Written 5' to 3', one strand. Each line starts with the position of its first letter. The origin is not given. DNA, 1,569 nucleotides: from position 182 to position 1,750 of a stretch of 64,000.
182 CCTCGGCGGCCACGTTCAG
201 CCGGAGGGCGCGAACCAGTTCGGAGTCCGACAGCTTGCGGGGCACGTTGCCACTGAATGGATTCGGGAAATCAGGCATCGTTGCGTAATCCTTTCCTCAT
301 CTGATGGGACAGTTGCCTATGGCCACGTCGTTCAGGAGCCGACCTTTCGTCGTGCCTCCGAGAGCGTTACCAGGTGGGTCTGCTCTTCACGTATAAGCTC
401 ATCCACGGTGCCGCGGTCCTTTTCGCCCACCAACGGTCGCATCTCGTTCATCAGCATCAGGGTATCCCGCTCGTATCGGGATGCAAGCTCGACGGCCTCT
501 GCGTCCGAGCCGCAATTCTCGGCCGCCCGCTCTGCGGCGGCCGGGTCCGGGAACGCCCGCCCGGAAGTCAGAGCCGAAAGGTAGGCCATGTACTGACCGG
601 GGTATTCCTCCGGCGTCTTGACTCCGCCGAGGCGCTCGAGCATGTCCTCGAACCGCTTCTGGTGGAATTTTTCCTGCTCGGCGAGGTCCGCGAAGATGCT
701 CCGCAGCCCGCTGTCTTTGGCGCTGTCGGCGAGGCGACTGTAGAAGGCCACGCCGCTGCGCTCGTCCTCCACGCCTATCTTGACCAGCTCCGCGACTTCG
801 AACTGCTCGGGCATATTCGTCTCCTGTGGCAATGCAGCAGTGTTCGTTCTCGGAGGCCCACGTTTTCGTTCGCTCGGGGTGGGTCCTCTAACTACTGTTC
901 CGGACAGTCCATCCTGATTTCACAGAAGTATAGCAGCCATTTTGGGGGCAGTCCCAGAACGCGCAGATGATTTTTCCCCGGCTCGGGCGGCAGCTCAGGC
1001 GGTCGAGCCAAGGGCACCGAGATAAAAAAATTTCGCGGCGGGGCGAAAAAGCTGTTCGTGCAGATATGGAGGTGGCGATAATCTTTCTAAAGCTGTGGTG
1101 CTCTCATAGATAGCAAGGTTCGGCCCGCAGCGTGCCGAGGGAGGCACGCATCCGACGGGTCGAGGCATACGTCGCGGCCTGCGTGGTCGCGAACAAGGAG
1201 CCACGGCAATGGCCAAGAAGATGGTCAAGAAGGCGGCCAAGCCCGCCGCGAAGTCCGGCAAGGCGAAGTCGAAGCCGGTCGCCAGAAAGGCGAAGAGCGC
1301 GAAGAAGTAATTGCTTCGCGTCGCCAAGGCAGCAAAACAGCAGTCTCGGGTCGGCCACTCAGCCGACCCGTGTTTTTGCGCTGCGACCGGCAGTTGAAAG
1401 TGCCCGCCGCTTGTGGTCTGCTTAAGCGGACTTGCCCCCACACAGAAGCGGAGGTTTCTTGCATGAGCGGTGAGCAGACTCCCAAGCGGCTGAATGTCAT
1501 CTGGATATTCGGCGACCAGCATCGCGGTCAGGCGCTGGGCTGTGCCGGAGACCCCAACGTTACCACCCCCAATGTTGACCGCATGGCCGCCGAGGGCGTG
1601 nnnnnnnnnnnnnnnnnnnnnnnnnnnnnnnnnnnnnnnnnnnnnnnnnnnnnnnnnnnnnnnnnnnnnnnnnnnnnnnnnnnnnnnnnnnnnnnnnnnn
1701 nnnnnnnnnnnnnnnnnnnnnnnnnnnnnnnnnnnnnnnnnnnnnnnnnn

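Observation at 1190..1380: Self-contained micro-gene for a 33-aa Lys/Ala-rich histone H1-like peptide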

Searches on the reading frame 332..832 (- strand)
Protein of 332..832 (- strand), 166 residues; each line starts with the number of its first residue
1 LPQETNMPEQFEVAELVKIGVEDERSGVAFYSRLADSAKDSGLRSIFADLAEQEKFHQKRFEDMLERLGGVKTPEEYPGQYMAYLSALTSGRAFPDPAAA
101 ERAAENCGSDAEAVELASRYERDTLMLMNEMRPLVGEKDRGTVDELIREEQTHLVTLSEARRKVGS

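Call 10: find_encoding_contigs(protein=window:332-832:-, flank=8000, max_places=10)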
Protein window:332-832:- (166 aa): no gene with exactly this product is on record in the collection.

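Call 18: search_protein_families(library=pfam, proteins=[window:332-832:-], max_evalue=0.001)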
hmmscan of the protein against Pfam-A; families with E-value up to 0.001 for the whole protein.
window:332-832:- (166 aa): 3 families
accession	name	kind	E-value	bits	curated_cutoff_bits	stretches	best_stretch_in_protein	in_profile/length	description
PF02915.23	Rubrerythrin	-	6.7e-08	33.4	22.8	1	17-154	3-130/137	Rubrerythrin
PF09537.16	DUF2383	-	8e-05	23.2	30.8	1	22-72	11-61/111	Domain of unknown function (DUF2383)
PF00210.30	Ferritin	-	0.00038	20.8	24.5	0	8-68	75-139/142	Ferritin-like domain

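Call 23: find_related_loci(query=window:332-829:-, collection=genome_contigs, flank=4000)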
Query window:332-829:- (165 aa) in genome_contigs; peptide patterns used: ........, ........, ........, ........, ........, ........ (x = any residue, [..] = any of these).
233 stretches matched a pattern; 18 encode a relative of the query (tblastn E <= 1e-3); 17 distinct loci.
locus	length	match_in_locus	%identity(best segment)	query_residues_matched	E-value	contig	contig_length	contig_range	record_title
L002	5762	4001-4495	90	1-165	6e-99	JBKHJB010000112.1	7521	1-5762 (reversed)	MAG: Phycisphaerae bacterium isolate D4M11_13 NODE_6123_length_7521_cov_13.131664, whole genome shotgun sequence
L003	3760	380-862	66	4-164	2e-69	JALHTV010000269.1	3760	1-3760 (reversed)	MAG: Phycisphaerae bacterium isolate PFL33 seq_3937599, whole genome shotgun sequence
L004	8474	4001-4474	64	6-163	5e-66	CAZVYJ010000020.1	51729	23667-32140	MAG TPA_asm: uncultured Planctomycetaceae bacterium isolate binchicken_co27_480 genome assembly, contig: NODE_1110_lengt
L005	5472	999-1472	63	6-163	1e-64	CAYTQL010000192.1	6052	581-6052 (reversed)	MAG TPA_asm: uncultured Planctomycetaceae bacterium isolate SRP141376_co4_120 genome assembly, contig: NODE_21120_length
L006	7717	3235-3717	61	4-164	3e-64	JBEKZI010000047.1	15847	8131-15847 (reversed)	MAG: Phycisphaerae bacterium isolate SPRUCE 695 SPRUCE_695_47, whole genome shotgun sequence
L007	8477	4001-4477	63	6-164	5e-63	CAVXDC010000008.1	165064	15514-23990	MAG: uncultured Phycisphaerae bacterium isolate MFD04408.bin.3.226 genome assembly, contig: contig_108175, whole genome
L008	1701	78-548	65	6-161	6e-62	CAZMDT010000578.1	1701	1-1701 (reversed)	MAG TPA_asm: uncultured Planctomycetaceae bacterium isolate SRP185410_co2_16 genome assembly, contig: NODE_149614_length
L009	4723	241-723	61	4-164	2e-57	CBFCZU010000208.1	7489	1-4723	MAG TPA_asm: uncultured Planctomycetales bacterium isolate SRR26215681_concoct_196 genome assembly, contig: ERZ25073475.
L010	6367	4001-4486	80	2-163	4e-84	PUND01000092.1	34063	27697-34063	MAG: Phycisphaerae bacterium isolate B1Sed10_206R1 B1-Sed10-C944, whole genome shotgun sequence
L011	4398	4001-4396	67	6-137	1e-46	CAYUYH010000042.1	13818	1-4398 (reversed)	MAG TPA_asm: uncultured Planctomycetaceae bacterium isolate SRP323688_co1_175 genome assembly, contig: NODE_6915_length_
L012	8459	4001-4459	36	10-153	5e-20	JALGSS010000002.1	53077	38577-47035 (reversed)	MAG: Candidatus Zipacnadia bacterium isolate AB_3033_Bin_153 AB_3033_Bin_153_scaffold_737, whole genome shotgun sequence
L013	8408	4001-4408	32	12-153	6e-10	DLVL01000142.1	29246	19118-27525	MAG TPA_asm: Kosmotogaceae bacterium isolate UBA9910 contig_1852, whole genome shotgun sequence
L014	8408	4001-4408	31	12-153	8e-10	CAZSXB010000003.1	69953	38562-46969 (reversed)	MAG TPA_asm: uncultured Thermotogaceae bacterium isolate SRP241326_co1_345 genome assembly, contig: NODE_690_length_6995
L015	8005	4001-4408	29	12-153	5e-9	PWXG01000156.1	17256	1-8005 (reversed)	MAG: Thermotogales bacterium isolate CSSed11_83 CS-Sed11-C3973, whole genome shotgun sequence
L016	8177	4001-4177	34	11-71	2e-6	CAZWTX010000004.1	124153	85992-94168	MAG TPA_asm: uncultured Methanospirillum sp. isolate SRP192927_co9_16 genome assembly, contig: NODE_29_length_124153_cov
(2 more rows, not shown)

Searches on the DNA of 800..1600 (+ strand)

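Call 4: search_rna_families(source=window, start=800, end=1600, threshold=evalue, max_evalue=10)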
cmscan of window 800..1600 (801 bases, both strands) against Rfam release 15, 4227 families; matches with E-value up to 10: 3.
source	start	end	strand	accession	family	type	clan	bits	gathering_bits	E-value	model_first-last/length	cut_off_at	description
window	928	989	+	RF01518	pRNA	Gene;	-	19.3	34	0.42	1-90/90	no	NoRC associated RNA, pRNA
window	1212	1393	+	RF02225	sX6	Gene; sRNA;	-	13.7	40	0.39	1-342/342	no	Proteobacterial sRNA sX6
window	1289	1382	+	RF02100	tfoR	Gene; sRNA;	-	12.9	70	3.8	1-101/101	no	Translational regulator of tfoXVC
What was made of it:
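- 1117..1194 (+): GC-rich leader with two predicted stem-loops (about 1118-1168, with an inner hairpin at 1131-1148, and 1172-1192). No Rfam family matches (call 4).
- Tried and rejected: Nothing near threshold in 800-1600 (call 4).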

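Call 33: search_dna_similar(query=window:1020-1410:+, collection=plasmids, mode=distant, max_evalue=0.01)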
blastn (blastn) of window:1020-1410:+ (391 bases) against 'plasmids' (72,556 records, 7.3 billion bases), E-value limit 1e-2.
Records with a match: 4; places in all: 4; records where one place covers at least 80% of the query: 0.
Best place of each record, by identity: 80-90% 1; 60-80% 3.
By first word of the organism name: Methylibium 1; Azospirillum 1; Tsukamurella 1; Rhizobium 1.
By predicted mobility (MOB-suite, as given by PLSDB): non-mobilizable 3; conjugative 1.
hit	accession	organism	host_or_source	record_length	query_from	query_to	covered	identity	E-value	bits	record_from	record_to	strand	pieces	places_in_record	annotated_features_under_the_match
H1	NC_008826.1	Methylibium petroleiphilum PM1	-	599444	193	262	18%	73.7%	8e-3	49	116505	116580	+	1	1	hypothetical protein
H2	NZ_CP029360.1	Azospirillum thermophilum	cell culture,hot spring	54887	209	267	15%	77.4%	8e-3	48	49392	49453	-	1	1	hypothetical protein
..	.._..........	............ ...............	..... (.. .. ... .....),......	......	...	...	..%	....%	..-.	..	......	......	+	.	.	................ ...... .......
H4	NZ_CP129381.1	Rhizobium sp. SSA_523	single cell,Sea water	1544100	238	287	13%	82.4%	8e-3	49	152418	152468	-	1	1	none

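Call 34: search_dna_similar(query=window:1020-1410:+, collection=phages, mode=distant, max_evalue=0.01)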
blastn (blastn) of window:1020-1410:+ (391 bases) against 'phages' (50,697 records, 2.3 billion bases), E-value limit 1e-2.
No match.
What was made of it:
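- Tried and rejected: Against plasmids and phages it gave only short chance matches, or none (calls 33, 34).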
